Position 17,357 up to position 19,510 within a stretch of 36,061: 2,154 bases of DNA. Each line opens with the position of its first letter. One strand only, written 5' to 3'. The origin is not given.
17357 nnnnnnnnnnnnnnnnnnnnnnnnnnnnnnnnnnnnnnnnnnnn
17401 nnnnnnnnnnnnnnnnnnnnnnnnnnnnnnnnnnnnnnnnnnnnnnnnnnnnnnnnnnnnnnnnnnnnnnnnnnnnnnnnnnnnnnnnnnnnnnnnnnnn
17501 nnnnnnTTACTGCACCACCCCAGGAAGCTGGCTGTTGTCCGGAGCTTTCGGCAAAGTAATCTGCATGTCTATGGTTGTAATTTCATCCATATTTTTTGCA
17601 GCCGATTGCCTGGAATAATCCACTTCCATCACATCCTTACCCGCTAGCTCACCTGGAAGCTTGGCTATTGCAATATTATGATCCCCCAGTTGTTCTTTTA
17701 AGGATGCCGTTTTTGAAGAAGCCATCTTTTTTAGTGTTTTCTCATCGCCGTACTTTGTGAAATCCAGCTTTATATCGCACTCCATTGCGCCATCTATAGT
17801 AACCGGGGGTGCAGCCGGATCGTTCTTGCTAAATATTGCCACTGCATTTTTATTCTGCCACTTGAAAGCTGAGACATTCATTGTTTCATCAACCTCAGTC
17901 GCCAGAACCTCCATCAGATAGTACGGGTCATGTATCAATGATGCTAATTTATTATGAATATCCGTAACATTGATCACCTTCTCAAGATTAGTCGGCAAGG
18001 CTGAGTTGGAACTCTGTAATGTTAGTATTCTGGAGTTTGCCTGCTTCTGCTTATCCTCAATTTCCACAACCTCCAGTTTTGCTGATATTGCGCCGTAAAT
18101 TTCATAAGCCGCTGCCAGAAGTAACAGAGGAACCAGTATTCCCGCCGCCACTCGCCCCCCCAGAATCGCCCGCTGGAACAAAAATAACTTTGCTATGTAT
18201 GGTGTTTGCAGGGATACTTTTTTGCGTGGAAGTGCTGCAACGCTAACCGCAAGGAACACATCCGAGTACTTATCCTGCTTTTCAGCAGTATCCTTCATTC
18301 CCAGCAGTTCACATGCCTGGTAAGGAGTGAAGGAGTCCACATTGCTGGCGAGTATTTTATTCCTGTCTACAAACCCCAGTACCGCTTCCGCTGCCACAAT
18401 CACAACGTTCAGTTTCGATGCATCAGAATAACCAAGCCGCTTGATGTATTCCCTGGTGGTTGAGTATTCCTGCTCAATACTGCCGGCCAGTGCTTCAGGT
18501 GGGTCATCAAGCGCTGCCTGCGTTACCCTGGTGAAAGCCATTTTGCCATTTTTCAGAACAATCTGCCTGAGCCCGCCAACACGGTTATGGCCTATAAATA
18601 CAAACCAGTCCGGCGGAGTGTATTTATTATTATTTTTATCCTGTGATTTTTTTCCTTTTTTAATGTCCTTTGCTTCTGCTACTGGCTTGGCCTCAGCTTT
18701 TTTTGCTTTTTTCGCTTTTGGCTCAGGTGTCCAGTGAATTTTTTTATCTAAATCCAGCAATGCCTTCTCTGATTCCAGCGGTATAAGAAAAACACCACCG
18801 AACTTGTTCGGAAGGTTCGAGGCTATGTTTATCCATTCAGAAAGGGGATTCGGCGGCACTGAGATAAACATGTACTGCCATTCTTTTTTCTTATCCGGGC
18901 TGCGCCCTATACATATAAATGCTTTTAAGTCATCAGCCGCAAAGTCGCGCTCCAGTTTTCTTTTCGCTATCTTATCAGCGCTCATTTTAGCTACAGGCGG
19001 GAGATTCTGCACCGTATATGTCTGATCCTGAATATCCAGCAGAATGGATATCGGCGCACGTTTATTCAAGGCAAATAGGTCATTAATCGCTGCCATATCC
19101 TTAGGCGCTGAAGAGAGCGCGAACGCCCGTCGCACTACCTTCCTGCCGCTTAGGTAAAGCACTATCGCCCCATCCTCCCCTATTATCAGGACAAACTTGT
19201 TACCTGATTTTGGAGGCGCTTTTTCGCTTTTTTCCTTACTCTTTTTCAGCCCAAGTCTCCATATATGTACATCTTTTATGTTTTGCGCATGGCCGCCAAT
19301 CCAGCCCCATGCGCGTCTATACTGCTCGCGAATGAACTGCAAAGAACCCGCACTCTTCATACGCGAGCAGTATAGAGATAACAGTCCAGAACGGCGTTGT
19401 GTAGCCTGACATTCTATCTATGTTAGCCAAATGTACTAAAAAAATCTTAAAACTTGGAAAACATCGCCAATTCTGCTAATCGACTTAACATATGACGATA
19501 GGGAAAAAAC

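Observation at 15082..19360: Four-gene pilus/T2SS-like assembly operon built from poorly recognisable proteins, separated from its ATPase/platform genes and lacking a secretin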

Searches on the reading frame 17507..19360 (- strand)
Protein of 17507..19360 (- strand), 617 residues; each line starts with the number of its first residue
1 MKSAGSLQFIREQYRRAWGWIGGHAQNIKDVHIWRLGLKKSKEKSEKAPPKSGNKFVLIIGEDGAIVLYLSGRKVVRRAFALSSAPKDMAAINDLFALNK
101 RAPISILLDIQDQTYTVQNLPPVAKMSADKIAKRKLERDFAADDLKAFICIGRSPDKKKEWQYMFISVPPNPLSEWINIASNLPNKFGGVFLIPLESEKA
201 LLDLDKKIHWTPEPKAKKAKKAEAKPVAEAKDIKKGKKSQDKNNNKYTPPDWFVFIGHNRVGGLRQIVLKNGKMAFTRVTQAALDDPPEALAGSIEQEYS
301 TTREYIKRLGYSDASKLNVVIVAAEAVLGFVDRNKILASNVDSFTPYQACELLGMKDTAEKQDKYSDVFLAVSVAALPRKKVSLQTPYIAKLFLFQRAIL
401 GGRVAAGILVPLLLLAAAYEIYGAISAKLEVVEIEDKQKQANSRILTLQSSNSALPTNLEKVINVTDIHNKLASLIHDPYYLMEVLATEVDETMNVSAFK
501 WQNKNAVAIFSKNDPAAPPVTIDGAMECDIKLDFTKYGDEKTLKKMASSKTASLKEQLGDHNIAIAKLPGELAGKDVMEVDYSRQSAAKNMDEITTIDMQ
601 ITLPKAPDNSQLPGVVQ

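Call 6: search_protein_families(library=pfam, proteins=[window:17507-19360:-], max_evalue=1)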
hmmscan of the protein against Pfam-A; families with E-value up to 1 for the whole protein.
window:17507-19360:- (617 aa): 1 family
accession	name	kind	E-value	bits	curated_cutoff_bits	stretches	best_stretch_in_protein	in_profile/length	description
PF00375.23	SDF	-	0.16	11.4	27.9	1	404-475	208-279/387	Sodium:dicarboxylate symporter family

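Call 9: find_homologous_proteins(query=window:17507-19360:-, region=1-617)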
Query window:17507-19360:-, residues 1-617 (617 aa): 3 proteins with E <= 0.001 among 8000 candidates.
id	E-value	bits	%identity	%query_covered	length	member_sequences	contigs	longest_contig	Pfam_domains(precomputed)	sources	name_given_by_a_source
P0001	0.0e+0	1354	100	99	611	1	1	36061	-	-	-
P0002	1.5e-127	445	40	93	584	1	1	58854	-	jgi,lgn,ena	-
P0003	4.0e-51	192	31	62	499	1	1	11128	-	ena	-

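Call 14: find_encoding_contigs(protein=P0002, flank=10000, max_places=4)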
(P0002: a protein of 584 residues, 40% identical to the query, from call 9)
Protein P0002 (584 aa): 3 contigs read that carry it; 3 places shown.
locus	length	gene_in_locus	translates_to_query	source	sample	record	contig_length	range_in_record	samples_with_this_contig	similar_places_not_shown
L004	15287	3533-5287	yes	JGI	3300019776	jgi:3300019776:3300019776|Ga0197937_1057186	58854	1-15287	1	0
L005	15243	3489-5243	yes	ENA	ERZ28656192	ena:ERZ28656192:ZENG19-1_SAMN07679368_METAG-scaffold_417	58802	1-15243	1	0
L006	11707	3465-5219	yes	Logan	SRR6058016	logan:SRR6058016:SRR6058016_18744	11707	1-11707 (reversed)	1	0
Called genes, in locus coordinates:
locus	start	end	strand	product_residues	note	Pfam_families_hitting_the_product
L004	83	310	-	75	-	-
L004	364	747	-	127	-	-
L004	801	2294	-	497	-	-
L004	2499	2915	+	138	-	PF01475:FUR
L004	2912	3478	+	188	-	PF01427:Peptidase_M15, PF02557:VanY (weak)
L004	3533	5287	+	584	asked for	-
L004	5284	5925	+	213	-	-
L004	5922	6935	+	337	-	-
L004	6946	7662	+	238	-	PF00005:ABC_tran, PF13304:AAA_21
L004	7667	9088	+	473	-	PF00875:DNA_photolyase, PF03441:FAD_binding_7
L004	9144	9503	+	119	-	PF01192:RNA_pol_Rpb6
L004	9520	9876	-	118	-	PF11969:DcpS_C, PF01230:HIT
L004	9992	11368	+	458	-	PF03060:NMO (weak)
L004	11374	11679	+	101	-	PF01502:PRA-CH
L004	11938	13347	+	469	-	PF00890:FAD_binding_2 (weak), PF01134:GIDA, PF07992:Pyr_redox_2, PF12831:FAD_oxidored, PF13450:NAD_binding_8 (weak), PF13738:Pyr_redox_3, PF00070:Pyr_redox, PF02852:Pyr_redox_dim, +2 more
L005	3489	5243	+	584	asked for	-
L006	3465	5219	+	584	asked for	-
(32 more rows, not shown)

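Call 15: find_encoding_contigs(protein=P0003, flank=10000, max_places=4)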
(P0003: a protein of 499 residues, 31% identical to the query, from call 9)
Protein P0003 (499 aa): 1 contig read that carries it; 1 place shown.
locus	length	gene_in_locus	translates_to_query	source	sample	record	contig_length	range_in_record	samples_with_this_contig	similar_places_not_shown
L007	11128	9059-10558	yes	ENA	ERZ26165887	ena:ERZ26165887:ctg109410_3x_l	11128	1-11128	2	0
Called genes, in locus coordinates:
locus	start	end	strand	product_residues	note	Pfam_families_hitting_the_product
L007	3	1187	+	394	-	?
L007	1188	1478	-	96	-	-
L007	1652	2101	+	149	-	-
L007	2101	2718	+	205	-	PF02578:Cu-oxidase_4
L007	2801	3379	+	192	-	-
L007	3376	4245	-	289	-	PF17773:UPF0176_N, PF00581:Rhodanese, PF12368:Rhodanese_C (weak)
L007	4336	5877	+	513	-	PF00117:GATase, PF02540:NAD_synthase, PF03054:tRNA_Me_trans (faint), PF06508:QueC (faint), PF00958:GMP_synt_C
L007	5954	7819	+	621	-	PF05157:MshEN, PF00437:T2SSE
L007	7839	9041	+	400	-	PF28597:T2SSF_N (weak), PF00482:T2SSF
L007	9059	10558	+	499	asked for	-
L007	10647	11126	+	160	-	?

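Call 18: search_solved_structures(query=A1, max_evalue=10, show_alignments=2)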
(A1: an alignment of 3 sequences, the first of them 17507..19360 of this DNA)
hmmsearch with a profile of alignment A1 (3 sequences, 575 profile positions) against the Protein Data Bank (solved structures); distinct sequences matched with E-value up to 10: 1.
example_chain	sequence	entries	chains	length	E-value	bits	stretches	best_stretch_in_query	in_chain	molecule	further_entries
3tlx_A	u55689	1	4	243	0.51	11.8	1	463-546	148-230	Adenylate kinase 2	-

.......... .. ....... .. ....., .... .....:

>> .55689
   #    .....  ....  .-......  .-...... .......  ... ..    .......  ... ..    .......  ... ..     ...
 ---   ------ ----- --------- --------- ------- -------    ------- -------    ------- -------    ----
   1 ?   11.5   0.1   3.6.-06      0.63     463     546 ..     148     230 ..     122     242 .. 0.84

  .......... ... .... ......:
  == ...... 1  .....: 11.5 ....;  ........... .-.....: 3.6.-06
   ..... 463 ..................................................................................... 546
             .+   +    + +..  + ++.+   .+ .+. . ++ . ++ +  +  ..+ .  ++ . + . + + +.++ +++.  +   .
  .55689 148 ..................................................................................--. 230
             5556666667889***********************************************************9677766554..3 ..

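Call 24: search_protein_families(library=ncbifam, proteins=[window:17507-19360:-], max_evalue=0.01)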
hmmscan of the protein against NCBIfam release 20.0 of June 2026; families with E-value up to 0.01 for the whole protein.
window:17507-19360:- (617 aa): 0 families

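Call 27: search_protein_representatives(alignment_id=A1)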
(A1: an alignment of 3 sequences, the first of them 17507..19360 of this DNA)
Query: 3 sequences, 575 profile positions. Proteins with E-value up to 0.001 (for the whole library): 1161; up to 1e-10: 715; up to 1e-30: 457. The best 150 are listed.
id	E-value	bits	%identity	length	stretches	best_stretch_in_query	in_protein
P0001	3.3e-297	1003.0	-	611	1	6-575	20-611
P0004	8.5e-149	513.0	-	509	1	30-550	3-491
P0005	5.1e-139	480.7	-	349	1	30-385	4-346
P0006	4.7e-127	441.2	-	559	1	28-563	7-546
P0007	1.1e-126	440.0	-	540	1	37-531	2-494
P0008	1.5e-126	439.6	-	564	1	21-547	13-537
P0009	4.3e-125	434.7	-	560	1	24-570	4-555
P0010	1.7e-124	432.7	-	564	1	30-529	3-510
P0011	1.6e-122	426.2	-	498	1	31-545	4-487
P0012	7.0e-121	420.8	-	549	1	23-568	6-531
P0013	2.9e-120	418.8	-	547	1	32-566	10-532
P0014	5.4e-120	417.9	-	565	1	30-572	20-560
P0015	1.2e-119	416.7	-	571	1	29-561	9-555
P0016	2.7e-119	415.6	-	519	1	32-535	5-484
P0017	1.0e-117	410.4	-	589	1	25-460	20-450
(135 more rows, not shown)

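Call 30: search_protein_families(library=pfam, alignment_id=A2, max_evalue=0.01)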
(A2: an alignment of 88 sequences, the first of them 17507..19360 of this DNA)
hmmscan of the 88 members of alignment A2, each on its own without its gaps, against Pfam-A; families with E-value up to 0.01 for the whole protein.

A. member 1, window:17507-19360:- (617 aa): 0 families

B. families by the number of members that match (of 88 scanned): 5 families
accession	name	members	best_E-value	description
PF05377.16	FlaC_arch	1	0.0038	Flagella accessory protein C (FlaC)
PF22081.2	SwaI-like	1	0.0041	SwaI restriction endonuclease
PF05659.16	RPW8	1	0.0042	Arabidopsis broad-spectrum mildew resistance protein RPW8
PF24584.1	Ig_CYK3_C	1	0.006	CYK3 C-terminal Ig-like domain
PF16352.10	DUF4980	1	0.0087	Domain of unknown function (DUF4980)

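Call 32: find_related_loci(query=A1, collection=genome_contigs, flank=8000)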
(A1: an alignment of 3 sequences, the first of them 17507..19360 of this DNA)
Query A1 (617 aa) in genome_contigs; peptide patterns used: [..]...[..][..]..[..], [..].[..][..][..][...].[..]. (x = any residue, [..] = any of these).
191 stretches matched a pattern; 12 encode a relative of the query (tblastn E <= 1e-3); 12 distinct loci.
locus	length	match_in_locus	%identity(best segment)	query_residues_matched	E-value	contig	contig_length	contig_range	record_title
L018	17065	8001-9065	32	57-449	1e-64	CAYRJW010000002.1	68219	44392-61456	MAG TPA_asm: uncultured Rickettsiales bacterium isolate SRP286056_co1_694 genome assembly, contig: NODE_352_length_68219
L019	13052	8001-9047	32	57-444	1e-56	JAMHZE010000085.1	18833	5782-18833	MAG: Rickettsiales bacterium isolate UR_AS_maxbin.143 k201_659662, whole genome shotgun sequence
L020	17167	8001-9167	27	57-478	1e-51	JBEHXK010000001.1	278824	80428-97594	MAG: Pseudomonadota bacterium isolate ES1.bin.56 NODE_46_length_278824_cov_5.845016, whole genome shotgun sequence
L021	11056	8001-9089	30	44-450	8e-49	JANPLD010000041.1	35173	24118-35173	MAG: Alphaproteobacteria bacterium isolate VAR_61_metabat_105 VAR_61_k141_2499355, whole genome shotgun sequence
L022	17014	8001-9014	31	51-422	7e-47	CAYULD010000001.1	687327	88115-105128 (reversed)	MAG TPA_asm: uncultured Rickettsiales bacterium isolate SRP290908_co2_11 genome assembly, contig: NODE_3_length_687327_c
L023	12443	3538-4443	26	55-371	1e-23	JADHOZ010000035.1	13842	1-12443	MAG: Rickettsiales bacterium isolate BS307-5m-G20 BS307-5m-C3351, whole genome shotgun sequence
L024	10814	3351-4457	24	57-449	1e-22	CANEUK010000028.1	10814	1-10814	MAG: Rickettsiales bacterium isolate CE-Jul18-71 genome assembly, contig: CE-Jul18-71.fna-C28, whole genome shotgun sequ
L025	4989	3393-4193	28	26-309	2e-20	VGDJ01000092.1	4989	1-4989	MAG: Alphaproteobacteria bacterium isolate K_Offshore_40m_m2_131 K_Offshore_40m_m2_131_Ga0194133_10030972, whole genome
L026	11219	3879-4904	26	57-418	8e-20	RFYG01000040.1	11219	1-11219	MAG: Proteobacteria bacterium isolate WB5_3A_111 contig_100_39, whole genome shotgun sequence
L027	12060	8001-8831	27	71-357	4e-19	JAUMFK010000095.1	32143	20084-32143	MAG: Rickettsiales bacterium isolate G_RICK NODE_1023_length_32143_cov_1.868909, whole genome shotgun sequence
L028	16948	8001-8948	25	71-389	1e-18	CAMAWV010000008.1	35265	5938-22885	MAG: Rickettsia typhi isolate ME-09jul19-104 genome assembly, contig: ME-09jul19-C1222, whole genome shotgun sequence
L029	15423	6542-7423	25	71-380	6e-18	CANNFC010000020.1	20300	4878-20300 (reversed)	MAG: Rickettsiales bacterium isolate ZH-13may13-88 genome assembly, contig: ZH-13May13-88.fna-C20, whole genome shotgun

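Call 39: predict_structure(alignment_id=A2)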
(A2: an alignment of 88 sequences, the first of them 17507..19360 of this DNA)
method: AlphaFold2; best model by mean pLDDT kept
length: 617 residues; sequences in the alignment: 88
mean_pLDDT: 84.2   pTM: 0.69
mean pLDDT of the five models: 84.2, 84.0, 83.7, 83.7, 83.5
residues with pLDDT >= 90: 384; 70-90: 89; 50-70: 92; < 50: 52
segments of 3 or more residues with pLDDT < 50: 1-5, 21-41, 226-231, 577-579, 583-589, 614-617
pLDDT, mean of each block of 10 residues (from residue 1): 50 59 41 39 63 94 97 95 97 97 98 96 97 98 97 91 97 96 97 98 95 66 51 50 73 98 97 95 94 98 97 97 98 98 98 93 97 96 96 96 98 99 98 97 94 74 74 70 89 91 68 60 74 87 88 89 82 55 46 82 70 48
secondary structure, 60 per line:
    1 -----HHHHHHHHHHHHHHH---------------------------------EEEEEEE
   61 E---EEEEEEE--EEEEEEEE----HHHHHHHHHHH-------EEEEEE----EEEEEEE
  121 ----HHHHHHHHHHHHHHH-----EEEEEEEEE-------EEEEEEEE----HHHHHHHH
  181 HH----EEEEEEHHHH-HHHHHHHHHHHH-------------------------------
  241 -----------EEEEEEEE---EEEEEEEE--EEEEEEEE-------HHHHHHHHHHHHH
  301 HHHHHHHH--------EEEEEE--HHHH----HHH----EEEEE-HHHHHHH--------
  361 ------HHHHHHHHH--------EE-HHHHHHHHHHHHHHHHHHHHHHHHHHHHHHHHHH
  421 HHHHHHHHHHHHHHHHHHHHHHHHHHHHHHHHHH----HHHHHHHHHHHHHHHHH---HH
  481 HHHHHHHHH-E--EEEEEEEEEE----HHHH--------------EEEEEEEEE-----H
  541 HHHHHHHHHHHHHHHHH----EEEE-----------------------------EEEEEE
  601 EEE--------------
elements in order: H6-20 E54-61 E65-71 E74-81 H86-96 E104-109 E114-120 H125-139 E145-153 E161-168 H173-182 E187-192 H193-196 H198-209 E252-259 E263-270 E273-280 H288-308 E317-322 H325-328 E340-344 H346-352 H367-375 H387-454 H459-475 H479-489 E494-503 H508-511 E526-534 H540-557 E562-565 E595-603

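Call 42: fold_search(model_id=the predicted structure, library=pdb)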
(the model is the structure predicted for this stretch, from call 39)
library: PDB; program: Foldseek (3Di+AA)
matches with E <= 10: 1128; with E <= 0.001: 40
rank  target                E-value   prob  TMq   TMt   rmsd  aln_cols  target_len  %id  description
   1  5eoy_A                1.6e-09  1.00  0.33  0.52   7.9       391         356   10  Pseudomonas aeruginosa SeMet-PilM bound to ADP (released 2016-04-27)
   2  5eou_A                2.4e-09  1.00  0.34  0.58   7.7       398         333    9  Pseudomonas aeruginosa PilM:PilN1-12 bound to ATP (released 2016-04-27)
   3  5eou_B                2.6e-09  1.00  0.35  0.57   5.4       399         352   10  Pseudomonas aeruginosa PilM:PilN1-12 bound to ATP (released 2016-04-27)
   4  5eoy_B                5.4e-09  1.00  0.32  0.50   6.8       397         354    9  Pseudomonas aeruginosa SeMet-PilM bound to ADP (released 2016-04-27)
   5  5eox_A                5.4e-09  1.00  0.31  0.49   8.4       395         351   11  Pseudomonas aeruginosa PilM bound to ADP (released 2016-04-27)
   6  5eox_B                7.2e-09  1.00  0.32  0.51   6.8       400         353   10  Pseudomonas aeruginosa PilM bound to ADP (released 2016-04-27)
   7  5eq6_A                9.0e-09  1.00  0.32  0.50   7.9       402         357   10  Pseudomonas aeruginosa PilM bound to AMP-PNP (released 2016-04-27)
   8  5eq6_B                1.3e-08  1.00  0.32  0.50   7.6       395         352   11  Pseudomonas aeruginosa PilM bound to AMP-PNP (released 2016-04-27)
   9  3hrg                  2.7e-08  1.00  0.28  0.56   7.2       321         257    6  Crystal structure of Bacteroides thetaiotaomicron BT_3980, protein with actin-like ATPase fold and unknown function (NP_ (released 2009-06-23)
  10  1e4g                  9.3e-08  1.00  0.31  0.47   7.0       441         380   10  FtsA (ATP-bound form) from Thermotoga maritima (released 2000-10-18)
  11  4pht_Y                1.5e-07  1.00  0.27  0.63   9.5       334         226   10  ATPase GspE in complex with the cytoplasmic domain of GspL from the Vibrio vulnificus type II Secretion system (released 2014-11-26)
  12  3jc8_Ma               1.6e-07  1.00  0.32  0.52   7.0       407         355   10  Architectural model of the type IVa pilus machine in a piliated state (released 2016-03-16)
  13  2ych_A                1.8e-07  1.00  0.35  0.59   5.3       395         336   11  PilM-PilN type IV pilus biogenesis complex (released 2011-05-11)
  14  3wt0_D                2.2e-07  1.00  0.32  0.49   6.7       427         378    9  Crystal Structure Analysis of Cell Division Protein (released 2015-04-29)
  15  3wqt_A                3.1e-07  1.00  0.32  0.50   6.4       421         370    8  Staphylococcus aureus FtsA complexed with AMPPNP (released 2014-10-08)
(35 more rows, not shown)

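Call 47: find_related_loci(query=A1, collection=metagenome_contigs, flank=6000)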
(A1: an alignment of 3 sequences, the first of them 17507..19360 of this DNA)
Query A1 (617 aa) in metagenome_contigs; peptide patterns used: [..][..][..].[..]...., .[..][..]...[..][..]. (x = any residue, [..] = any of these).
312 stretches matched a pattern; 21 encode a relative of the query (tblastn E <= 1e-3); 21 distinct loci.
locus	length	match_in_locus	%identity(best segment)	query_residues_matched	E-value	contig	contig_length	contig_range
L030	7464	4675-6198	30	55-601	6e-80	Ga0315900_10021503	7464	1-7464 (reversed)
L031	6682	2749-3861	30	51-445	1e-65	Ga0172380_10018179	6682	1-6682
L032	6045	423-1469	32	52-424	1e-65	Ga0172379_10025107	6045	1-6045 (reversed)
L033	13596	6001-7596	26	42-610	4e-63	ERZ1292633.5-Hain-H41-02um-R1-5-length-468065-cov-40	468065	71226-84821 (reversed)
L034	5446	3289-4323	33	57-440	6e-51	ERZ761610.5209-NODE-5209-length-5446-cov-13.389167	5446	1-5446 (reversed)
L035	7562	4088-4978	26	57-371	3e-27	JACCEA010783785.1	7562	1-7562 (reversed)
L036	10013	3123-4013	26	57-371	3e-27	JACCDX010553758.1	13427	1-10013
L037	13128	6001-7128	23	51-461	8e-23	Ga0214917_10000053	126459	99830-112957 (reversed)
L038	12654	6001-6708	28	57-315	2e-22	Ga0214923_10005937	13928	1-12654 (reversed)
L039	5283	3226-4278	25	57-415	2e-21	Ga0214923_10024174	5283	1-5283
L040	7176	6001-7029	25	57-405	3e-21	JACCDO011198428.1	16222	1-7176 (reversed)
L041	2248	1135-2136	23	52-422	2e-21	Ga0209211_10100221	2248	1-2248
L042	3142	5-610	29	90-309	7e-20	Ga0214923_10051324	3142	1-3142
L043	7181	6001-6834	27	71-358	2e-19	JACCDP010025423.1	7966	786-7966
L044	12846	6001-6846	26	71-365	5e-19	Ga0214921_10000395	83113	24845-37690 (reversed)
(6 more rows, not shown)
